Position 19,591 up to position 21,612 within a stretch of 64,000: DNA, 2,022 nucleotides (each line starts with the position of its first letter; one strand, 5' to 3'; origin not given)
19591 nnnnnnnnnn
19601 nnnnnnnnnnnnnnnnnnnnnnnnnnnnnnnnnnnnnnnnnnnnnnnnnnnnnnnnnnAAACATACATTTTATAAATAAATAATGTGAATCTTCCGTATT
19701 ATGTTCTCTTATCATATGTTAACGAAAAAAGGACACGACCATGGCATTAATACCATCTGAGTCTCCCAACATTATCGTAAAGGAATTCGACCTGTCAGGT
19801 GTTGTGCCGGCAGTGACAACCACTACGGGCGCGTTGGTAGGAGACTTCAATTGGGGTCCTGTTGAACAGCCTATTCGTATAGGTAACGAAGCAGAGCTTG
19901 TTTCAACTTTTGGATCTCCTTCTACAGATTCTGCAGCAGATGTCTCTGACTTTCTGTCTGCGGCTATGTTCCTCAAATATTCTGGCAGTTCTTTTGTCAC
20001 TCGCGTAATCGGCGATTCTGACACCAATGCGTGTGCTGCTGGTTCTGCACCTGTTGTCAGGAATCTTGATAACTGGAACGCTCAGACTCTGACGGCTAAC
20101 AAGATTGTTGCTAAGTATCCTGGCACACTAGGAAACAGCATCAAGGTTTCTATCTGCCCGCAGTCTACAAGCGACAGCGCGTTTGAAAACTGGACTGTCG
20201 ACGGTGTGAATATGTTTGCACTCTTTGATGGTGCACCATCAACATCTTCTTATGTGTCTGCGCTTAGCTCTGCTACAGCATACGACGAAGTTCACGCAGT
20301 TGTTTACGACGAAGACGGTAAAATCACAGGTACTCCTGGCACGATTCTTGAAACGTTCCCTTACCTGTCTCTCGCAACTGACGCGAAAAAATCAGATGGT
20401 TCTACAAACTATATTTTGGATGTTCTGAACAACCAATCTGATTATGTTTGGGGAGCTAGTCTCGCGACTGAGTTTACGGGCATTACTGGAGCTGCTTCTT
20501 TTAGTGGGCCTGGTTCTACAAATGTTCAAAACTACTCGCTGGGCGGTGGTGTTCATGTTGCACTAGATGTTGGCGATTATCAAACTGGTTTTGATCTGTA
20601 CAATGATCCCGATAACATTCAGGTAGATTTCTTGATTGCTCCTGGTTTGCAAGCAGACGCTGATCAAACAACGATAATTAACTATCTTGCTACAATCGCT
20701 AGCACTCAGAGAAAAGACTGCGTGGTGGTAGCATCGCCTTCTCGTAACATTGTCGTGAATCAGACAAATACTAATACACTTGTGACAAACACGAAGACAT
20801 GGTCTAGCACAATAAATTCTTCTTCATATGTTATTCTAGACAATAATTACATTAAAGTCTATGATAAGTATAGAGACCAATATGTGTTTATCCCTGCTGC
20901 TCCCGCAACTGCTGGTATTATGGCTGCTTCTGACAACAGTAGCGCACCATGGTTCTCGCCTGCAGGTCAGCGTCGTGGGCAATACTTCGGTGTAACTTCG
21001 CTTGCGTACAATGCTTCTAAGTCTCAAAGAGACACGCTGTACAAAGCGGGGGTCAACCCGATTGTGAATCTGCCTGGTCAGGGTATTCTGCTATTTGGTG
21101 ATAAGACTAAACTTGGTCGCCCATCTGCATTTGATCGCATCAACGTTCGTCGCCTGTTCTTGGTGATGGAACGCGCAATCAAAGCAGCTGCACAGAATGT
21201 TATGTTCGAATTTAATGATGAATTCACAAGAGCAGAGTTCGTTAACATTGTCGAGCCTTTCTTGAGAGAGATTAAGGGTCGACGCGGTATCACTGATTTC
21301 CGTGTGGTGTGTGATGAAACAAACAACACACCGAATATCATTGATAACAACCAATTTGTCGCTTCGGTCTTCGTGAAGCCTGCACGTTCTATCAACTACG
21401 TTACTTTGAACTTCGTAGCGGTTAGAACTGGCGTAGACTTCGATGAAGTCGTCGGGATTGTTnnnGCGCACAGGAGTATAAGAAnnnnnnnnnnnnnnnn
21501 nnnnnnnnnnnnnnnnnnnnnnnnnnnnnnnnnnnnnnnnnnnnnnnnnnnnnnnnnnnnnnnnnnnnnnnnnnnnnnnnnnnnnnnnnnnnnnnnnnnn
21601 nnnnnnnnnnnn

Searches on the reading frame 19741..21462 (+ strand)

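Call 10: search_protein_families(library=phrogs, proteins=[window:19741-21462:+], max_evalue=0.00001)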
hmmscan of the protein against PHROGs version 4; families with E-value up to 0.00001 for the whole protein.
window:19741-21462:+ (574 aa): 7 families
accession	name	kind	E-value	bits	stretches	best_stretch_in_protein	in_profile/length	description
phrog_23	-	tail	2.4e-122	410.2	1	11-572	27-474/496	tail sheath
phrog_10581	-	tail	4.2e-45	155.4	1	382-555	721-904/915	tail sheath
phrog_17610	-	tail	3.8e-20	72.3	1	362-561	905-1107/1135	tail sheath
phrog_34521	-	tail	7e-15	55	1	343-554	732-944/962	tail sheath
phrog_38392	-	tail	1.5e-13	51.6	1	8-94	7-90/329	tail sheath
phrog_279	-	tail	3.9e-13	50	1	27-559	34-481/489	tail sheath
phrog_19666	-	tail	4.7e-12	46.1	1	264-508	702-934/985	tail sheath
